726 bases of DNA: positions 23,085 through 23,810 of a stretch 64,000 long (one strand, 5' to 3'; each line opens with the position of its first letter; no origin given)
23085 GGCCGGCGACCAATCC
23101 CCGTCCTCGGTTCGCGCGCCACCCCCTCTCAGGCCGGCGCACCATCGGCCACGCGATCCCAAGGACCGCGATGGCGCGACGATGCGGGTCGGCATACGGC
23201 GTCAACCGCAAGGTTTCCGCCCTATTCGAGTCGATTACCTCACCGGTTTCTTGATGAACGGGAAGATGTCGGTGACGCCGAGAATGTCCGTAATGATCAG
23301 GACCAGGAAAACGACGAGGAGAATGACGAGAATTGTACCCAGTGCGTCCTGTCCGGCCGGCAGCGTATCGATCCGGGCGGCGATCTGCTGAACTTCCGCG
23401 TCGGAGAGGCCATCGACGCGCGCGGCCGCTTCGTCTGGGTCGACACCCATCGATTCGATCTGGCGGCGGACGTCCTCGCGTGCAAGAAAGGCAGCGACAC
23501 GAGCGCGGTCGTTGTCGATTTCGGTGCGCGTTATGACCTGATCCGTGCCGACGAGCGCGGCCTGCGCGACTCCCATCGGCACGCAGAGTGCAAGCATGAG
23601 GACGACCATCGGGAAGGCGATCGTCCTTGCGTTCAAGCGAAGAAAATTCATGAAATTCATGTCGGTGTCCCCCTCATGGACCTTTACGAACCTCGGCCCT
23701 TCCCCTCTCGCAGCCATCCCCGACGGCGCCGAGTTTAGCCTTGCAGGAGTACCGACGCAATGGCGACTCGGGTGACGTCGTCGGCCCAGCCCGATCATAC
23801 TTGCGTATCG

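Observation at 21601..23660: C39-like/TPR lipoprotein peptidase with two duplicated small proteins carrying a conserved 'RID-x-LPAGQ + C-terminal TM' tail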

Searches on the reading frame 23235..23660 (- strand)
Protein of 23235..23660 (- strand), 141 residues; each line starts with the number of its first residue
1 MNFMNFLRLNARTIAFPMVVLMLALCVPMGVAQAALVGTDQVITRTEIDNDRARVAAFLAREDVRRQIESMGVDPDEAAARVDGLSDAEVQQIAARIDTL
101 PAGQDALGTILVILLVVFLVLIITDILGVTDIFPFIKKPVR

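Call 3: search_protein_families(library=ncbifam, proteins=[window:23235-23660:-], max_evalue=0.01)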
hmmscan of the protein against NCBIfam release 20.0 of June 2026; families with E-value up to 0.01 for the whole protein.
window:23235-23660:- (141 aa): 2 families
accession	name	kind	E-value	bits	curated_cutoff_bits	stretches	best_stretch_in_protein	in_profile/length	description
NF033919.1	PA2779_fam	subfamily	9.6e-39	132.3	40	1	15-137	3-123/123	PA2779 family protein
NF003977.1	PRK05470.1-1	equivalog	0.0082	16.4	60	0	13-44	24-55/117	fumarate reductase subunit FrdD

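Call 4: search_protein_families(library=pfam, proteins=[window:23235-23660:-], max_evalue=0.01)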
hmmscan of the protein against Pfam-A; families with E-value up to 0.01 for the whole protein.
window:23235-23660:- (141 aa): 1 family
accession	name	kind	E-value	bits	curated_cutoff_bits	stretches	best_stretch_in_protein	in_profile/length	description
PF20332.3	DUF6627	-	1.1e-31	110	27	1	19-140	7-124/125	Family of unknown function (DUF6627)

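Call 7: find_homologous_proteins(query=window:23235-23660:-)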
Query window:23235-23660:- (141 aa): 632 proteins with E <= 0.001 among 843 candidates; the best 120 are listed.
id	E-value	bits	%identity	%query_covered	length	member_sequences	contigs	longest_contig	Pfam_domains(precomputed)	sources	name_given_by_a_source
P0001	3.3e-80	284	100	100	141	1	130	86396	PF20332.4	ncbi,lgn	-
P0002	5.3e-80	284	100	100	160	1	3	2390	PF20332.4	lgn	-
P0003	2.0e-50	188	67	95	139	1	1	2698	PF20332.4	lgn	-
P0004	9.0e-49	183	66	95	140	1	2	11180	PF20332.4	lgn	-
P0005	1.5e-48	182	66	98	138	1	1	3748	PF20332.4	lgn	-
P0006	9.9e-48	179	63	95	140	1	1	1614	PF20332.4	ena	-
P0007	1.1e-47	179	64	98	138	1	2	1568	PF20332.4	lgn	-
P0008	1.9e-47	178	64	95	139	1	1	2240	PF20332.4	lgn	-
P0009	2.1e-47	178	63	95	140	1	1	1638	PF20332.4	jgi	-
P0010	2.6e-47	178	63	95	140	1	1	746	PF20332.4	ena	-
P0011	5.8e-47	177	63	95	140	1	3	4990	PF20332.4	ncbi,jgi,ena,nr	ncbi:MAG: PA2779 family protein [Alphaproteobacteria bacterium]|nr:PA2779 family protein [Alphaprote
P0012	6.4e-47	177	62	95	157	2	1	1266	PF20332.4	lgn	-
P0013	9.4e-47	176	64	98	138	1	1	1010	PF20332.4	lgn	-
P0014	1.3e-46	176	62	95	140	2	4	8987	PF20332.4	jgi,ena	-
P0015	2.6e-46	175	61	95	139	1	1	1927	PF20332.4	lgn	-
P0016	4.3e-46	174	63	95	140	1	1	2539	PF20332.4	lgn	-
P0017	6.0e-46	173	62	98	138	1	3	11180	PF20332.4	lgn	-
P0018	6.4e-46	173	62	95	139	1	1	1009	PF20332.4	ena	-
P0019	1.1e-45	173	63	93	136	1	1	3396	PF20332.4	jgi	jgi:hypothetical protein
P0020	1.3e-45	172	64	98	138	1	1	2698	PF20332.4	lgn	-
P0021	1.5e-45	172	62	95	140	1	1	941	PF20332.4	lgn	-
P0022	1.6e-45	172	63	93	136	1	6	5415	PF20332.4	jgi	jgi:hypothetical protein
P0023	2.0e-45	172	60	98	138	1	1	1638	PF20332.4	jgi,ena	-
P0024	2.2e-45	172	61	95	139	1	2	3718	PF20332.4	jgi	jgi:hypothetical protein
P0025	2.6e-45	171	63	95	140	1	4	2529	PF20332.4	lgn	-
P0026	3.6e-45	171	60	95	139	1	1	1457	PF20332.4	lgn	-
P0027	3.8e-45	171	60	96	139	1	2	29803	PF20332.4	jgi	-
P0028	4.3e-45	171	60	96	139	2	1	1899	PF20332.4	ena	-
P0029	4.5e-45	171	63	95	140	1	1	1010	PF20332.4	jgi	-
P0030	5.0e-45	171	62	93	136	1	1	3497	PF20332.4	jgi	jgi:hypothetical protein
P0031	6.3e-45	170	62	95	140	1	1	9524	PF20332.4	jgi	-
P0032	6.4e-45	170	60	95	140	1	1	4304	PF20332.4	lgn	-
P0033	7.0e-45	170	63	95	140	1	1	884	PF20332.4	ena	-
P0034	7.6e-45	170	62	98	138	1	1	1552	PF20332.4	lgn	-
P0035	9.9e-45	170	61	96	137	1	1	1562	PF20332.4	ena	-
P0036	1.0e-44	170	61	98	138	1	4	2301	PF20332.4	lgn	-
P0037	1.0e-44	169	63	95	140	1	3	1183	PF20332.4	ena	-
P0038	1.2e-44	169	63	95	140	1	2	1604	PF20332.4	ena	-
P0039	1.3e-44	169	61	95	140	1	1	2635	PF20332.4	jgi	jgi:hypothetical protein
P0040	1.6e-44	169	61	95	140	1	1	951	PF20332.4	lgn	-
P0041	2.1e-44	168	59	98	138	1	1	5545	PF20332.4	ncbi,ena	-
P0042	2.2e-44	168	61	95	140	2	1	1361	PF20332.4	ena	-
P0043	2.3e-44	168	60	95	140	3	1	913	PF20332.4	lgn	-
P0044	2.6e-44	168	60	96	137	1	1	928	PF20332.4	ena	-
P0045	2.6e-44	168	58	96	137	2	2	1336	PF20332.4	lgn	-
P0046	2.8e-44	168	61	95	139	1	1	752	PF20332.4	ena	-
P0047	3.5e-44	168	60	96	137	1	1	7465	PF20332.4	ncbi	-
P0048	3.8e-44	168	59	96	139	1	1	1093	PF20332.4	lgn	-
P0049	3.8e-44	168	61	96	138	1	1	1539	PF20332.4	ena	-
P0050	4.6e-44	167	59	96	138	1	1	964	PF20332.4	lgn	-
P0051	5.1e-44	167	60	95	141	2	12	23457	PF20332.4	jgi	jgi:hypothetical protein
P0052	5.4e-44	167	60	96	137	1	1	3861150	PF20332.4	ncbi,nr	ncbi:MAG: PA2779 family protein [Rhodospirillales bacterium]|nr:MAG: PA2779 family protein [Rhodospi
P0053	5.8e-44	167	60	95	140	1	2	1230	PF20332.4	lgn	-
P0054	5.8e-44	167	59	98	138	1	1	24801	PF20332.4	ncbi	-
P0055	6.4e-44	167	59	95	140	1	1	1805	PF20332.4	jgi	jgi:hypothetical protein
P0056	7.3e-44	167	60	95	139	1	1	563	PF20332.4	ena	-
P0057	7.7e-44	167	59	95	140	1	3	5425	PF20332.4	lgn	-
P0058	8.3e-44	167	60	98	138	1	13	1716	PF20332.4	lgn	-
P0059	9.0e-44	166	60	95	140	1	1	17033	PF20332.4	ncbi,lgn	-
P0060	9.9e-44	166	61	98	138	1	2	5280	PF20332.4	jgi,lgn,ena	-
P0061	1.0e-43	166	59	95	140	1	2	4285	PF20332.4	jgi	-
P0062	1.2e-43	166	62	98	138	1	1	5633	PF20332.4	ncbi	-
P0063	1.2e-43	166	59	95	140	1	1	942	PF20332.4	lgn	-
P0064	1.2e-43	166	58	98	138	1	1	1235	PF20332.4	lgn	-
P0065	1.3e-43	166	58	95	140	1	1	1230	PF20332.4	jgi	-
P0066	1.3e-43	166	59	96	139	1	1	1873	PF20332.4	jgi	-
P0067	1.4e-43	166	59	95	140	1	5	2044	PF20332.4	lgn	-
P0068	1.4e-43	166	61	95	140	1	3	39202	PF20332.4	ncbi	-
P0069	1.7e-43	166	62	98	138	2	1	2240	PF20332.4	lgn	-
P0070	1.9e-43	165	59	96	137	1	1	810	PF20332.4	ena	-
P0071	2.3e-43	165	58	96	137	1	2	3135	PF20332.4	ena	-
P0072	2.6e-43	165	59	96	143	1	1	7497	PF20332.4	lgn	-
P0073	2.6e-43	165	57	96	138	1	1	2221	PF20332.4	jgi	-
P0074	2.6e-43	165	57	98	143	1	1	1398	PF20332.4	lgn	-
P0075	3.0e-43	165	58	98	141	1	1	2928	PF20332.4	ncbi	-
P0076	3.4e-43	165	60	95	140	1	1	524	PF20332.4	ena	-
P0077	3.9e-43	164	59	96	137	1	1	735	PF20332.4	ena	-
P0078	5.1e-43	164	58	96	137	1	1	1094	PF20332.4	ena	-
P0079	5.9e-43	164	58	98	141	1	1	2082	PF20332.4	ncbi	-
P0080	6.4e-43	164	58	96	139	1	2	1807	PF20332.4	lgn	-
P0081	6.5e-43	164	57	98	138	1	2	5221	PF20332.4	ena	-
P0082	6.7e-43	164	57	96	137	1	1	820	PF20332.4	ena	-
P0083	7.3e-43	164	60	95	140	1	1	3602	PF20332.4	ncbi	-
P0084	7.4e-43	163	57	96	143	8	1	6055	PF20332.4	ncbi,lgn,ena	-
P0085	7.6e-43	163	59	94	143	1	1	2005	PF20332.4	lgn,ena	-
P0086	8.1e-43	163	59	96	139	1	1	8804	PF20332.4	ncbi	ncbi:MAG: PA2779 family protein [Pseudomonadota bacterium]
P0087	1.0e-42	163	57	95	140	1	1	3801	PF20332.4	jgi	-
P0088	1.2e-42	163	59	95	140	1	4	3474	PF20332.4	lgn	-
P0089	1.2e-42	163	56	95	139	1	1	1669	PF20332.4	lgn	-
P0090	1.4e-42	163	62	95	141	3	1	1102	PF20332.4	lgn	-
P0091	1.4e-42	163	59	95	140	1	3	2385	PF20332.4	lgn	-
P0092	1.8e-42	162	56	98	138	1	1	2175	PF20332.4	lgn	-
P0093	1.8e-42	162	56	96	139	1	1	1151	PF20332.4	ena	-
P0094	1.8e-42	162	57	98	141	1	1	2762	PF20332.4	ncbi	-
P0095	1.8e-42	162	58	90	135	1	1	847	PF20332.4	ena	-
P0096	1.9e-42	162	56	96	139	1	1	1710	PF20332.4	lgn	-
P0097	2.1e-42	162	57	95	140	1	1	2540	PF20332.4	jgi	-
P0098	2.2e-42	162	57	98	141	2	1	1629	PF20332.4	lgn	-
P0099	2.3e-42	162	57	96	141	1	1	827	PF20332.4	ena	-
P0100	2.3e-42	162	60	95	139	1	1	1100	PF20332.4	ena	-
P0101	2.4e-42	162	58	95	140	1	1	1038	PF20332.4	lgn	-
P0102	2.4e-42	162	56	96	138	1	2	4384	PF20332.4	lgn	-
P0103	2.6e-42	162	60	95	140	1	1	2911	PF20332.4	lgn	-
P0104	2.6e-42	162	56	96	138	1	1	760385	PF20332.4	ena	-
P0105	2.8e-42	162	55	95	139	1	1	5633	PF20332.4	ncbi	-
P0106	3.3e-42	161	64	80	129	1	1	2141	PF20332.4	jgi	-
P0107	3.9e-42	161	56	96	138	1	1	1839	PF20332.4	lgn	-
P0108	4.0e-42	161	58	95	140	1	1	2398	PF20332.4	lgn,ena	-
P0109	4.2e-42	161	59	95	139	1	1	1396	PF20332.4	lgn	-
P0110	5.0e-42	161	60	96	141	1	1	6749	PF20332.4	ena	-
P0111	5.2e-42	161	58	98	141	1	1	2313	PF20332.4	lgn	-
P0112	5.7e-42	161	60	96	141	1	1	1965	PF20332.4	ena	-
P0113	7.0e-42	160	57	98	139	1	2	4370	PF20332.4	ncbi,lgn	-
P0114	7.3e-42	160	57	96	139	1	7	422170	PF20332.4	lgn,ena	-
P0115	7.5e-42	160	57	90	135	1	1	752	PF20332.4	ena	-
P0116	8.0e-42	160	54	96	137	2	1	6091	PF20332.4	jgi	jgi:hypothetical protein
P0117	8.2e-42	160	57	96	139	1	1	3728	PF20332.4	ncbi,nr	ncbi:MAG: PA2779 family protein [Proteobacteria bacterium]|nr:PA2779 family protein [Pseudomonadota 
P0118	8.6e-42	160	56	96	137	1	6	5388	PF20332.4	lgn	-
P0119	9.5e-42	160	58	95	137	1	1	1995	PF20332.4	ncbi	-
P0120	9.9e-42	160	58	95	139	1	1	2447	PF20332.4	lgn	-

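Call 18: search_protein_representatives(alignment_id=A1)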
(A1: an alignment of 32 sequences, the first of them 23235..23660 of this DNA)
Query: 32 sequences, 139 profile positions. Proteins with E-value up to 0.001 (for the whole library): 3166; up to 1e-10: 1787; up to 1e-30: 158. The best 150 are listed.
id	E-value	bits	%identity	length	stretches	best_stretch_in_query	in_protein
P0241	3.8e-60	217.8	-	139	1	1-138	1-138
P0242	6.2e-47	175.0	-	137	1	1-136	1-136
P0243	1.5e-45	170.5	-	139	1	9-137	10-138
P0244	4.0e-45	169.2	-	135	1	1-134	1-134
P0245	4.6e-45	169.0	-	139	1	1-134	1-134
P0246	1.9e-43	163.7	-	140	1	1-137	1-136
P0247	2.2e-43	163.5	-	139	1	1-136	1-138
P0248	1.8e-42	160.6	-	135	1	1-135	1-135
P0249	2.1e-42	160.4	-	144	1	1-134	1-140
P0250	2.5e-42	160.1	-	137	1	1-134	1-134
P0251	3.4e-42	159.7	-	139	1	1-136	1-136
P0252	4.2e-42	159.4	-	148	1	1-137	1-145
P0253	1.8e-41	157.3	-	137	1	6-134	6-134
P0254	5.2e-41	155.8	-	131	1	5-136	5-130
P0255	6.8e-41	155.5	-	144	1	1-137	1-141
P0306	7.0e-35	136.0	-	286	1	5-137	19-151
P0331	3.6e-33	130.5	-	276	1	1-137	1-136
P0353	5.7e-32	126.6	-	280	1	1-137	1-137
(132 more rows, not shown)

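Call 40: search_protein_families(library=padloc, proteins=[window:23235-23660:-], max_evalue=0.01)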
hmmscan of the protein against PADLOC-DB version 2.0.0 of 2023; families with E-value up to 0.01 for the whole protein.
window:23235-23660:- (141 aa): 0 families

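Call 44: find_encoding_contigs(protein=window:23235-23660:-, flank=3000, max_places=4)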
Protein window:23235-23660:- (141 aa): 23 contigs read that carry it; 4 places shown.
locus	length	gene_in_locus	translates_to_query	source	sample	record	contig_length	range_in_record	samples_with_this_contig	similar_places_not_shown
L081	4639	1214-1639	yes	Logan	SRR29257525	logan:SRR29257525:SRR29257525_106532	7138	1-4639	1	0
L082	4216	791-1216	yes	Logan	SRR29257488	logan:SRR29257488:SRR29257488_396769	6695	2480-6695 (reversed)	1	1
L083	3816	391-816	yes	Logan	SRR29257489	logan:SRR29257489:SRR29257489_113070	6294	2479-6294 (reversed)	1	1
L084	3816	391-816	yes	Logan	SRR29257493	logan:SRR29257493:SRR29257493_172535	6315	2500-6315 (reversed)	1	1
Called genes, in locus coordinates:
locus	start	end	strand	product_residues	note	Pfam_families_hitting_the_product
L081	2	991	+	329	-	?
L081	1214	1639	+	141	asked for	PF20332:DUF6627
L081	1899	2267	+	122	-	PF20332:DUF6627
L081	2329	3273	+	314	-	PF13529:Peptidase_C39_2, PF13424:TPR_12 (faint), PF07719:TPR_2 (faint), PF13428:TPR_14 (faint), PF13432:TPR_16 (weak), PF14559:TPR_19 (faint), PF00515:TPR_1 (faint), PF13181:TPR_8 (faint)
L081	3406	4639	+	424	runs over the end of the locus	PF13505:OMP_b-brl (faint), PF03349:Toluene_X, PF10677:DUF2490 (faint)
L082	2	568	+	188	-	?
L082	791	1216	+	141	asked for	PF20332:DUF6627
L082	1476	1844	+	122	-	PF20332:DUF6627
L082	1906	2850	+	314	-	PF13529:Peptidase_C39_2, PF13424:TPR_12 (faint), PF07719:TPR_2 (faint), PF13428:TPR_14 (faint), PF13432:TPR_16 (weak), PF14559:TPR_19 (faint), PF00515:TPR_1 (faint), PF13181:TPR_8 (faint)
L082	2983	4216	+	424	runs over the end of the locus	PF13505:OMP_b-brl (faint), PF03349:Toluene_X, PF10677:DUF2490 (faint)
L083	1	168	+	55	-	?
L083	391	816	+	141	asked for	PF20332:DUF6627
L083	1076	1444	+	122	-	PF20332:DUF6627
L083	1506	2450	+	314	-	PF13529:Peptidase_C39_2, PF13424:TPR_12 (faint), PF07719:TPR_2 (faint), PF13428:TPR_14 (faint), PF13432:TPR_16 (weak), PF14559:TPR_19 (faint), PF00515:TPR_1 (faint), PF13181:TPR_8 (faint)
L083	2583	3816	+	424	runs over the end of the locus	PF13505:OMP_b-brl (faint), PF03349:Toluene_X, PF10677:DUF2490 (faint)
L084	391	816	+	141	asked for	PF20332:DUF6627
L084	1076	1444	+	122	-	PF20332:DUF6627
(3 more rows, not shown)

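Call 47: predict_structure(alignment_id=A1)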
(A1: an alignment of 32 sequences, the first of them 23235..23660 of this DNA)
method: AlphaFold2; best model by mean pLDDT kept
length: 141 residues; sequences in the alignment: 32
mean_pLDDT: 68.1   pTM: 0.37
mean pLDDT of the five models: 68.1, 60.1, 58.9, 50.8, 50.7
residues with pLDDT >= 90: 0; 70-90: 72; 50-70: 56; < 50: 13
segments of 3 or more residues with pLDDT < 50: 33-36, 38-41, 138-141
pLDDT, mean of each block of 10 residues (from residue 1): 63 69 63 49 61 77 79 82 78 73 58 79 70 55 36
secondary structure, 60 per line:
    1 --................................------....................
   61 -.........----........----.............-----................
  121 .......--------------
elements in order: H3-34 H41-60 H62-70 H75-82 H87-99 H105-127

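Call 48: search_protein_families(library=pfam, proteins=[P0306, P0331, P0353], max_evalue=0.1)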
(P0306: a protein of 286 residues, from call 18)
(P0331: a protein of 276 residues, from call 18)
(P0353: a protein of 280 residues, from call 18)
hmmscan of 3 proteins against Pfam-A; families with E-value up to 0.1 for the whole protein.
P0306 (286 aa): 5 families
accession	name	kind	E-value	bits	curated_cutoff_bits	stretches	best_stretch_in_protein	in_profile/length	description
PF20332.3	DUF6627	-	7.1e-27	94.4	27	1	35-148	12-122/125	Family of unknown function (DUF6627)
PF00691.25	OmpA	-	5.6e-18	65.5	27.2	1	188-269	1-84/98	OmpA family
PF05359.17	DUF748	-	0.0066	14.9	50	1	178-228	873-922/1037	Domain of Unknown Function (DUF748)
PF09476.15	Pilus_CpaD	-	0.044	14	31.1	0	181-263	37-114/200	Pilus biogenesis CpaD protein (pilus_cpaD)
PF01988.24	VIT1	-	0.047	13.9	28.1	1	22-109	35-119/214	VIT family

P0331 (276 aa): 3 families
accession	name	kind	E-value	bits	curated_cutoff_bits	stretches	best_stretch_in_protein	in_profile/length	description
PF20332.3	DUF6627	-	9.1e-24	84.4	27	1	14-132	6-121/125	Family of unknown function (DUF6627)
PF00691.25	OmpA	-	6.2e-10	39.7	27.2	1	181-255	1-77/98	OmpA family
PF22780.1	HI0933_like_1st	-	0.073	13.3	27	0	41-98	96-151/165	HI0933-like protein barrel and H2TH domain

P0353 (280 aa): 3 families
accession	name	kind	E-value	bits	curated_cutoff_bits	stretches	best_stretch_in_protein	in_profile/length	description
PF20332.3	DUF6627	-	1.1e-24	87.4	27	1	10-134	3-122/125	Family of unknown function (DUF6627)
PF00691.25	OmpA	-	4.1e-16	59.6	27.2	1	174-264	1-93/98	OmpA family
PF16118.10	DUF4834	-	0.00017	22.9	27.8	1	107-192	3-90/99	Domain of unknown function (DUF4834)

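Call 49: find_encoding_contigs(protein=P0306, flank=5000, max_places=3)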
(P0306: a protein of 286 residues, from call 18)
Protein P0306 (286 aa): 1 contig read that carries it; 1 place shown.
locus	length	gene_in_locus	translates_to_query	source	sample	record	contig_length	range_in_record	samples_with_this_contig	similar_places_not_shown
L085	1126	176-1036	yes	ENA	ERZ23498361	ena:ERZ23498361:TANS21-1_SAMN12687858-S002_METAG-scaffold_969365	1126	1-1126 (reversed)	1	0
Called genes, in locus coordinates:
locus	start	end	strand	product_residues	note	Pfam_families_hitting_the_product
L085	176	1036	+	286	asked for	PF20332:DUF6627, PF00691:OmpA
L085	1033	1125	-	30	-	?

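Call 50: find_encoding_contigs(protein=P0331, flank=5000, max_places=3)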
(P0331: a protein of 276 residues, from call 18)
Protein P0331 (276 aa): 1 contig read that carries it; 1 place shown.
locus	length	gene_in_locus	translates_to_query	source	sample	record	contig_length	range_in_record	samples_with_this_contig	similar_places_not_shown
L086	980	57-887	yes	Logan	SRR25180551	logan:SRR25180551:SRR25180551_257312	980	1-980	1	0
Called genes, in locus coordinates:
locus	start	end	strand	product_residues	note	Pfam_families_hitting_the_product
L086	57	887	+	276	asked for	PF20332:DUF6627, PF00691:OmpA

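Call 51: find_encoding_contigs(protein=P0353, flank=5000, max_places=3)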
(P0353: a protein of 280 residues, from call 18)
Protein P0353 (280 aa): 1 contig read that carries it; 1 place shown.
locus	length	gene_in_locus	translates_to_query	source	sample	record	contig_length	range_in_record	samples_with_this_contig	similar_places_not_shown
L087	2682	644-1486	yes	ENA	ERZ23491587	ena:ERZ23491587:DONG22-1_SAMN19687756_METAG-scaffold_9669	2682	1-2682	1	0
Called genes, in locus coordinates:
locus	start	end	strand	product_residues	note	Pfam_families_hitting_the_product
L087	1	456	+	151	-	?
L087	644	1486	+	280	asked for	PF20332:DUF6627, PF00691:OmpA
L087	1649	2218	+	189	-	PF01923:Cob_adeno_trans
